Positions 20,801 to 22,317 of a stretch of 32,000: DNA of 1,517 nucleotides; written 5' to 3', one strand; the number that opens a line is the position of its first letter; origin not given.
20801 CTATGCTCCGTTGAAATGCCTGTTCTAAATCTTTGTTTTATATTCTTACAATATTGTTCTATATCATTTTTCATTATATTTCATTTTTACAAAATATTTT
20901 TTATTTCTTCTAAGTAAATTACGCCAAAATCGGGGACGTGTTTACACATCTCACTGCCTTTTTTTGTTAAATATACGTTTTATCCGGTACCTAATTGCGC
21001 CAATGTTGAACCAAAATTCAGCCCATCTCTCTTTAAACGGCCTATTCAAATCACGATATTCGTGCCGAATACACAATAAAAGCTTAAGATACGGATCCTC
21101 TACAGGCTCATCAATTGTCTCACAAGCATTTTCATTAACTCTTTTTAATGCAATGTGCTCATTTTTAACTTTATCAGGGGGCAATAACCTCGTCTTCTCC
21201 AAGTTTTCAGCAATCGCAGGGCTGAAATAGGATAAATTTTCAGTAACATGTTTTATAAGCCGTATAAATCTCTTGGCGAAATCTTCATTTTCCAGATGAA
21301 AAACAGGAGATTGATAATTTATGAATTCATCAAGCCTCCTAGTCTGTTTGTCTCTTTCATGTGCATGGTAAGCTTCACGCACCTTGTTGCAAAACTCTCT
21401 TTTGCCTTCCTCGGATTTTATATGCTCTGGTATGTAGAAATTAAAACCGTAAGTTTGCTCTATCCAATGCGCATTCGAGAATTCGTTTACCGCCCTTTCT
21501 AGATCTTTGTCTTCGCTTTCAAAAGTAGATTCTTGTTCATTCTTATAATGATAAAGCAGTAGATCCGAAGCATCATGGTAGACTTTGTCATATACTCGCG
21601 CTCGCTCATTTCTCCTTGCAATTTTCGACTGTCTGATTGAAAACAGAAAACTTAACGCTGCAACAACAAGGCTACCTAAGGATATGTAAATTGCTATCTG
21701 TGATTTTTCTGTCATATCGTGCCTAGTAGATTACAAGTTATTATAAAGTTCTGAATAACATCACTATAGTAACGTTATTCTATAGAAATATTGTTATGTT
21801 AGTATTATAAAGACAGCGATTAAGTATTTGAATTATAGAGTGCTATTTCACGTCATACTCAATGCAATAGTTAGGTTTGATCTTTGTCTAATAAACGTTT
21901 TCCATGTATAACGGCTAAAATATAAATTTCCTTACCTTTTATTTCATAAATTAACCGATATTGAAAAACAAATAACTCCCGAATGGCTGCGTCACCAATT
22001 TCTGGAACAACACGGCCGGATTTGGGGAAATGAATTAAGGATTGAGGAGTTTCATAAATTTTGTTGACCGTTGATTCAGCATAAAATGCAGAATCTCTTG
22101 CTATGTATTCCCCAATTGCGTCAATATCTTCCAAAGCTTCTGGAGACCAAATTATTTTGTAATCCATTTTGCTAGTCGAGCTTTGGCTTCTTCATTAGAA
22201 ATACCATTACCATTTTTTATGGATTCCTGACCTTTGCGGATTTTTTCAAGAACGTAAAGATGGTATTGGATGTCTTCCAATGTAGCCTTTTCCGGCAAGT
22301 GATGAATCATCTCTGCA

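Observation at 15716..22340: AT-rich defence-like island: ParE/antitoxin, TM protein, type IIG RM, small ORF and DUF4365-like nuclease protein, all on one strand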

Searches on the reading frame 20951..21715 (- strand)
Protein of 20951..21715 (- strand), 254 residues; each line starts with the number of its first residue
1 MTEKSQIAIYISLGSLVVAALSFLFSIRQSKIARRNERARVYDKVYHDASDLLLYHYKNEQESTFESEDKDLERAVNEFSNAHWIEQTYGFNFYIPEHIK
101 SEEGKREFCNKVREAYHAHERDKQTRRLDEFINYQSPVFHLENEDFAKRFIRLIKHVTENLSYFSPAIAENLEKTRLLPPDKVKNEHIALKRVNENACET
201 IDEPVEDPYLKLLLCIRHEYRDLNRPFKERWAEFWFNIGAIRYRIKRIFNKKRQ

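Call 5: search_protein_families(library=pfam, proteins=[window:20951-21715:-], max_evalue=0.1)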
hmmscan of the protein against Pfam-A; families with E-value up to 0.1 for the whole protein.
window:20951-21715:- (254 aa): 1 family
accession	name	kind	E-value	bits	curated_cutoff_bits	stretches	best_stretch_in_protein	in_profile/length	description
PF18867.6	HEPN-like_int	-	0.054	14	25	0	76-136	72-137/151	HEPN-like integron domain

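Call 6: search_protein_families(library=padloc, proteins=[window:20951-21715:-], max_evalue=0.1)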
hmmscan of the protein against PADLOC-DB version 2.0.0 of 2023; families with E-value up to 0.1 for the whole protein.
window:20951-21715:- (254 aa): 0 families

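Call 7: search_protein_families(library=ncbifam, proteins=[window:20951-21715:-], max_evalue=0.1)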
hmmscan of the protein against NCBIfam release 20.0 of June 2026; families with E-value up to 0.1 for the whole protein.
window:20951-21715:- (254 aa): 0 families

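Call 8: search_protein_families(library=phrogs, proteins=[window:20951-21715:-], max_evalue=0.1)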
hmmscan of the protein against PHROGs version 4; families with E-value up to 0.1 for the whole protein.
window:20951-21715:- (254 aa): 1 family
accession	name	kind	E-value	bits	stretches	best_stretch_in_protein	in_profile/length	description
phrog_4326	-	unknown function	0.061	14.2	0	46-89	50-91/92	-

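Call 32: find_homologous_proteins(query=window:20951-21715:-)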
Query window:20951-21715:- (254 aa): 51 proteins with E <= 0.001 among 710 candidates.
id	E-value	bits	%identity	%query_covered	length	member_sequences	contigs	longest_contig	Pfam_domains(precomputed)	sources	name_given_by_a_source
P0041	7.4e-132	456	79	97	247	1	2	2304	-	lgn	-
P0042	2.2e-113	396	68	100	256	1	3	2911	-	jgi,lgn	jgi:hypothetical protein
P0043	2.8e-113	396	69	100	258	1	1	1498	-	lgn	-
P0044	1.4e-112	393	66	99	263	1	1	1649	-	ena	-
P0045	1.4e-111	390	67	100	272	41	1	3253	-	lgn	-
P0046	1.6e-111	390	67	100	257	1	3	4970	-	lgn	-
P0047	2.2e-110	386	66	99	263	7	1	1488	-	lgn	-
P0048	6.8e-110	385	67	100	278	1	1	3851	-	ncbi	-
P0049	9.7e-110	384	67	99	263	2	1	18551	-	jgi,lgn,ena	jgi:hypothetical protein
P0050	2.9e-109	382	66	99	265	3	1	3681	-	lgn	-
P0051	8.0e-109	381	65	99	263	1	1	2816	-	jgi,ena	jgi:hypothetical protein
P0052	1.0e-108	381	65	99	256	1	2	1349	-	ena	-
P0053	1.1e-108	381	65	99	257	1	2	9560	-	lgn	-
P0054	2.0e-107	376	66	100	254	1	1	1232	-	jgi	jgi:hypothetical protein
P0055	4.0e-107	375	67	99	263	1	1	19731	-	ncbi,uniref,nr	ncbi:hypothetical protein [Endozoicomonas atrinae]|uniref:hypothetical protein n=1 Tax=Endozoicomona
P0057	5.4e-107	375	66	99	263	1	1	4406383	-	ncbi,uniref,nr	ncbi:conserved hypothetical protein [Oleispira antarctica RB-8]|uniref:Uncharacterized protein n=1 T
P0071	2.3e-93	330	59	99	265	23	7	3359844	-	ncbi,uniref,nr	ncbi:TPA: hypothetical protein ACVO4A_004453 [Vibrio diabolicus]|uniref:hypothetical protein n=1 Tax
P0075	1.8e-90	321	55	100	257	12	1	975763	-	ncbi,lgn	ncbi:TPA: hypothetical protein ACJ2UI_000147 [Yersinia enterocolitica]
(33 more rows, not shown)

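Call 33: find_encoding_contigs(protein=P0057, flank=8000, max_places=1)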
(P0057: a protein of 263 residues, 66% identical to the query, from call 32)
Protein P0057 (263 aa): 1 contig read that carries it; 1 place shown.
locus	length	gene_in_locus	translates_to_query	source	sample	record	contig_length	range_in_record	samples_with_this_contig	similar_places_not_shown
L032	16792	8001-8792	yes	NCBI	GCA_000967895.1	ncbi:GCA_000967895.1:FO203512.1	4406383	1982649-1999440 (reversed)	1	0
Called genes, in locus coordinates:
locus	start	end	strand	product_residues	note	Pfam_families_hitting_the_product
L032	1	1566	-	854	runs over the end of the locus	PF03486:HI0933_like (faint), PF07992:Pyr_redox_2, PF13738:Pyr_redox_3, PF00070:Pyr_redox, PF18267:Rubredoxin_C, PF04324:Fer2_BFD, PF03460:NIR_SIR_ferr, PF01077:NIR_SIR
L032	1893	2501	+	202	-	PF00440:TetR_N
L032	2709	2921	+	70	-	-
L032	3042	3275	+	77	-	-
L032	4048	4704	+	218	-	-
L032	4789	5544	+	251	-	-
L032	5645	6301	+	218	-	-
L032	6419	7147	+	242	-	-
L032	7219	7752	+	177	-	-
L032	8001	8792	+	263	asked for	-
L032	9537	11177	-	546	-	PF13007:LZ_Tnp_IS66, PF13005:zf-IS66, PF03050:DDE_Tnp_IS66, PF13817:DDE_Tnp_IS66_C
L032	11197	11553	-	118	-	PF05717:TnpB_IS66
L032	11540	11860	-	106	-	-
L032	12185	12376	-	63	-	-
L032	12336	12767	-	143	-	-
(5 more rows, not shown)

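Call 34: find_encoding_contigs(protein=P0071, flank=8000, max_places=3)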
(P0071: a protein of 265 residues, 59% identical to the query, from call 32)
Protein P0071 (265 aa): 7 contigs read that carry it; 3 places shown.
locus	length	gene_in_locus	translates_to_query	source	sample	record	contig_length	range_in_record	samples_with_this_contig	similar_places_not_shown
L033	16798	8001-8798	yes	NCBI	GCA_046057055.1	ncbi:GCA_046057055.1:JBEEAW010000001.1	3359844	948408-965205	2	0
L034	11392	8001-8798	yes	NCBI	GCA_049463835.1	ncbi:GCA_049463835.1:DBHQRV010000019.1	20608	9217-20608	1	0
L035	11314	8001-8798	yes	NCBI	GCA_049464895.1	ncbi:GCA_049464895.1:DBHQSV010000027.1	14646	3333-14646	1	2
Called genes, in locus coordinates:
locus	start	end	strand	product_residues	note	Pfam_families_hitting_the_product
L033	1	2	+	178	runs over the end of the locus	PF06042:NTP_transf_6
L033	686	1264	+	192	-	PF01965:DJ-1_PfpI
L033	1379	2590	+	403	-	PF00069:Pkinase, PF01636:APH (faint), PF07714:PK_Tyr_Ser-Thr, PF03109:ABC1 (weak), PF06293:Kdo (weak)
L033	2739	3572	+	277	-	PF18165:pP_pnuc_1, PF18166:pP_pnuc_2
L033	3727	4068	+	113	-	-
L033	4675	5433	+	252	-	PF13643:DUF4145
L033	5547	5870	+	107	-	-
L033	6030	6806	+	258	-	-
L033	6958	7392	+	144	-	PF13673:Acetyltransf_10, PF00583:Acetyltransf_1, PF13508:Acetyltransf_7, PF08445:FR47 (weak)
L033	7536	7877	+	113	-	-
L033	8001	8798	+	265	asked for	-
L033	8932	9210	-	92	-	PF05016:ParE_toxin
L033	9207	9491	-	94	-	-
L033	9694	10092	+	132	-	PF00903:Glyoxalase, PF22677:Ble-like_N (weak), PF18029:Glyoxalase_6 (weak)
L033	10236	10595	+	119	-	-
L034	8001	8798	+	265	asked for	-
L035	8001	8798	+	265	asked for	-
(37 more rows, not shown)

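Call 35: find_encoding_contigs(protein=P0075, flank=8000, max_places=1)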
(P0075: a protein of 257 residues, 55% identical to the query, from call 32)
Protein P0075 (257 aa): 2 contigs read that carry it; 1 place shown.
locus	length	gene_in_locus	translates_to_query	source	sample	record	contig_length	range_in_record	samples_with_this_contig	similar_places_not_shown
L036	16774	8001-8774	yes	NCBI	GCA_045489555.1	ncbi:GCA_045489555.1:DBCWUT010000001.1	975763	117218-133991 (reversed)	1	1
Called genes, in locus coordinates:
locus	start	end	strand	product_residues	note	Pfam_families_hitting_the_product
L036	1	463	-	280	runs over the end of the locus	PF13276:HTH_21, PF00665:rve, PF13683:rve_3 (weak), PF13333:rve_2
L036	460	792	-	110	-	PF01527:HTH_Tnp_1, PF13542:HTH_Tnp_ISL3 (weak), PF13518:HTH_28 (weak), PF13384:HTH_23 (weak)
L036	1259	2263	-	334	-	PF24624:Int_N, PF00589:Phage_integrase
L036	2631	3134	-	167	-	PF27202:Flk_N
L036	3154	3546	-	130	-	PF01381:HTH_3 (weak)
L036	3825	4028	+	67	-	-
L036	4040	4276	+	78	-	-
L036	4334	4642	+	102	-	-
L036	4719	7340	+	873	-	PF05840:Phage_GPA, PF23343:REP_ORF2-G2P (weak)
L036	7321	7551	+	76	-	-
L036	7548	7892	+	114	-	-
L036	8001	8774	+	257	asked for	-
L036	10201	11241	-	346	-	PF04860:Phage_portal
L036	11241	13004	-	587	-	PF06056:Terminase_5, PF03237:Terminase_6N, PF17289:Terminase_6C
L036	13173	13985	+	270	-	PF05929:Phage_GPO_N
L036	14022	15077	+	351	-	PF05125:Phage_cap_P2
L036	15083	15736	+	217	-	PF05944:Phage_term_smal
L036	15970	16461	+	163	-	PF05926:Phage_GPL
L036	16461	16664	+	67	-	PF05489:Phage_tail_X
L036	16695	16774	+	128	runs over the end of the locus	PF05106:Phage_holin_3_1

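Call 74: search_dna_similar(query=window:20951-21715:-, collection=phages, mode=protein, max_evalue=0.001)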
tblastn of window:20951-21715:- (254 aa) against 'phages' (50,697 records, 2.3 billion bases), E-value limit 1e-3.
No match.

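Call 75: search_dna_similar(query=window:20951-21715:-, collection=plasmids, mode=protein, max_evalue=0.001)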
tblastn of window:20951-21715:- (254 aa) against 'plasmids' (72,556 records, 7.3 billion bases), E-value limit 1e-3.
No match.

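Call 76: find_related_loci(query=A3, collection=viral_contigs, flank=8000)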
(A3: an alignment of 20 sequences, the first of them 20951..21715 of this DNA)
Query A3 (254 aa) in viral_contigs; peptide patterns used: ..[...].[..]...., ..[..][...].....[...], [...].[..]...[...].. (x = any residue, [..] = any of these).
28 stretches matched a pattern; 3 encode a relative of the query (tblastn E <= 1e-3); 3 distinct loci.
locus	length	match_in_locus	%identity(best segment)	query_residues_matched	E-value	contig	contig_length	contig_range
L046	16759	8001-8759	55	1-253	3e-99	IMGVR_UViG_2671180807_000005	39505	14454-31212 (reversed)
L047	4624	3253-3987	48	5-252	1e-69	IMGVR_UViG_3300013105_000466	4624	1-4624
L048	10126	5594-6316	44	1-252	2e-67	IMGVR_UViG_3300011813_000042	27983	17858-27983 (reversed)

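Call 78: search_protein_families(library=pfam, proteins=[L048:1977-4223:+, L048:6370-7413:-, L048:7413-9176:-, L048:9322-10125:+, L048:1117-1980:+, L047:80-1156:+, L047:2282-2851:+, L047:4023-4622:-, L047:1772-2236:+, L046:9515-10201:+], max_evalue=0.001)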
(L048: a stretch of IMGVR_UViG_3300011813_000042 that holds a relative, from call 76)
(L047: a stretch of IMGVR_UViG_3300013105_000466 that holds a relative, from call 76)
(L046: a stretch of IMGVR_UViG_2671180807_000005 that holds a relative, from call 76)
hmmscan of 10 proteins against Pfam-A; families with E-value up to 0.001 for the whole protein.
L048:1977-4223:+ (748 aa): 2 families
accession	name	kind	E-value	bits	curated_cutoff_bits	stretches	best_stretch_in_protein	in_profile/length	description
PF05840.19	Phage_GPA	-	4.7e-124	414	31.4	1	144-456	6-321/321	Bacteriophage replication gene A protein (GPA)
PF23343.2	REP_ORF2-G2P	-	1.6e-06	28.8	27.8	1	346-452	14-98/99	Replication-associated protein ORF2/G2P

L048:6370-7413:- (347 aa): 1 family
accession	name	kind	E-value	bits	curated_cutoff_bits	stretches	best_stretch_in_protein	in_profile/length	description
PF04860.17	Phage_portal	-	1.2e-17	64.6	39.1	1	94-325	47-270/321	Phage portal protein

L048:7413-9176:- (587 aa): 3 families
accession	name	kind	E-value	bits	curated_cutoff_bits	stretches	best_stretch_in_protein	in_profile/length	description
PF03237.21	Terminase_6N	-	1.3e-59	201.9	22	1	162-383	1-214/215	Terminase large subunit, T4likevirus-type, N-terminal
PF17289.8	Terminase_6C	-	2.8e-46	157.8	22.6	1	411-569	1-154/155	Terminase RNaseH-like domain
PF06056.18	Terminase_5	-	5.1e-24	84.4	20.3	1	11-68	1-58/58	Putative ATPase subunit of terminase (gpP-like)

L048:9322-10125:+ (268 aa): 1 family
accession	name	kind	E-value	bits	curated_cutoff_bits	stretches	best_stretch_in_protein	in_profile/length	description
PF05929.16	Phage_GPO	-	8.4e-106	353.9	33.6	1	6-267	2-256/268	Phage capsid scaffolding protein (GPO) serine peptidase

L048:1117-1980:+ (287 aa): 1 family
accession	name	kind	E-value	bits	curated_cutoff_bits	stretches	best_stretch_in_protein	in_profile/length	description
PF02086.21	MethyltransfD12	-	5.1e-59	200.5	22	1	7-241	1-251/253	D12 class N6 adenine-specific DNA methyltransferase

L047:80-1156:+ (358 aa): 1 family
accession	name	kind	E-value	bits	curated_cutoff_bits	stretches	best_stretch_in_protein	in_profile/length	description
PF05840.19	Phage_GPA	-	2.2e-24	86.5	31.4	1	1-66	256-321/321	Bacteriophage replication gene A protein (GPA)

L047:2282-2851:+ (189 aa): 0 families

L047:4023-4622:- (199 aa): 1 family
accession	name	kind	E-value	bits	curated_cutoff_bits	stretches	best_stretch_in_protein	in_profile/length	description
PF04860.17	Phage_portal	-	3.8e-13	49.8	39.1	1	9-183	110-277/321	Phage portal protein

L047:1772-2236:+ (154 aa): 1 family
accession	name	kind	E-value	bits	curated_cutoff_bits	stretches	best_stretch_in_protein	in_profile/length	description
PF13274.11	SocA_Panacea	-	7.4e-20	72.4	25.7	1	28-121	1-112/113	Antitoxin SocA-like, Panacea domain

L046:9515-10201:+ (228 aa): 0 families

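Call 99: search_protein_families(library=pfam, alignment_id=A3, max_evalue=1)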
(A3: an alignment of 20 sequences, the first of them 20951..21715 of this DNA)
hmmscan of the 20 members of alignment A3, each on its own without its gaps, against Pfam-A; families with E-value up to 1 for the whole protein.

A. member 1, window:20951-21715:- (254 aa): 1 family
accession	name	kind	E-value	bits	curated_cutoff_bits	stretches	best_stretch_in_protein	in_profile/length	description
PF18867.6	HEPN-like_int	-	0.054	14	25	1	76-136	72-137/151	HEPN-like integron domain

B. families by the number of members that match (of 20 scanned): 15 families
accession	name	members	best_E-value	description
PF05388.16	Carbpep_Y_N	6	0.0016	Carboxypeptidase Y pro-peptide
PF04335.19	VirB8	3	0.12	VirB8 protein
PF23353.1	BBS2_hp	2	0.1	BBS2 hairpin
PF05347.21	Complex1_LYR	1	0.0047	Complex 1 protein (LYR family)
PF20985.2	Legum_prodom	1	0.045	Legumain, prodomain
PF03147.19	FDX-ACB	1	0.049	Ferredoxin-fold anticodon binding domain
PF18867.6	HEPN-like_int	1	0.054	HEPN-like integron domain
PF01085.23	HH_signal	1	0.07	Hedgehog amino-terminal signalling domain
PF11201.13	DUF2982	1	0.075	Protein of unknown function (DUF2982)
PF03732.24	Retrotrans_gag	1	0.078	Retrotransposon gag protein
PF15939.10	YmcE_antitoxin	1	0.085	Putative antitoxin of bacterial toxin-antitoxin system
PF13025.11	DUF3886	1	0.11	Protein of unknown function (DUF3886)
PF08818.16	DUF1801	1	0.15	Domain of unknown function (DU1801)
PF06585.17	JHBP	1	0.17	Haemolymph juvenile hormone binding protein (JHBP)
PF02468.20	PsbN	1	0.69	Photosystem II reaction centre N protein (psbN)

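Call 100: search_solved_structures(query=A3, max_evalue=1)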
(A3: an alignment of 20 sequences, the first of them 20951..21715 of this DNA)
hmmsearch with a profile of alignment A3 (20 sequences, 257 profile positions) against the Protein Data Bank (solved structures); distinct sequences matched with E-value up to 1: 2.
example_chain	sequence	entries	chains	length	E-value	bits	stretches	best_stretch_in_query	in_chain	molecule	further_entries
4eku_A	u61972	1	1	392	0.33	13.4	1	74-147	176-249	Protein-tyrosine kinase 2-beta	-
4ny0_D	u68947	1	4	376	0.62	12.5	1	75-147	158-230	Focal adhesion kinase 1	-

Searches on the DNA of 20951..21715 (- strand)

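Call 82: search_dna_similar(query=L036:8001-8774:+, collection=ecoli_genomes, mode=distant, max_rows=10)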
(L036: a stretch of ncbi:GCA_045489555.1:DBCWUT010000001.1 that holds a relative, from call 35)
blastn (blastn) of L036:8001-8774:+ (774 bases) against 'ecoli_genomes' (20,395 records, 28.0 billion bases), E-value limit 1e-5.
No match.

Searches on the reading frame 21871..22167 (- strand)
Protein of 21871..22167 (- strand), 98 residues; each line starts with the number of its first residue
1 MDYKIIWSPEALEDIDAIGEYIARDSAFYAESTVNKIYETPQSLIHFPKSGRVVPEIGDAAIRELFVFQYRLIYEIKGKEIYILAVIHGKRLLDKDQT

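Call 5: search_protein_families(library=pfam, proteins=[window:21871-22167:-], max_evalue=0.1)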
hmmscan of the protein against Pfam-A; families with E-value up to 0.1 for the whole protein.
window:21871-22167:- (98 aa): 1 family
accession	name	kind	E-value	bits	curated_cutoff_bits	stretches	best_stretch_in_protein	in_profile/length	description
PF05016.21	ParE_toxin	-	7.8e-19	68.5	23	1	5-92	1-88/89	ParE toxin of type II toxin-antitoxin system, parDE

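Call 6: search_protein_families(library=padloc, proteins=[window:21871-22167:-], max_evalue=0.1)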
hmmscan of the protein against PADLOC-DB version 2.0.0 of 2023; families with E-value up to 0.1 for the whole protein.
window:21871-22167:- (98 aa): 0 families

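Call 7: search_protein_families(library=ncbifam, proteins=[window:21871-22167:-], max_evalue=0.1)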
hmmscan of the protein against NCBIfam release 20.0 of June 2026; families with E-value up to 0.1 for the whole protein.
window:21871-22167:- (98 aa): 1 family
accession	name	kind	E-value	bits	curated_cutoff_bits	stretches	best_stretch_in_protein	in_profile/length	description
TIGR02385.1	RelE_StbE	subfamily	2.9e-05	24.5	27.9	1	4-87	1-80/88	type II toxin-antitoxin system mRNA interferase toxin, RelE/StbE family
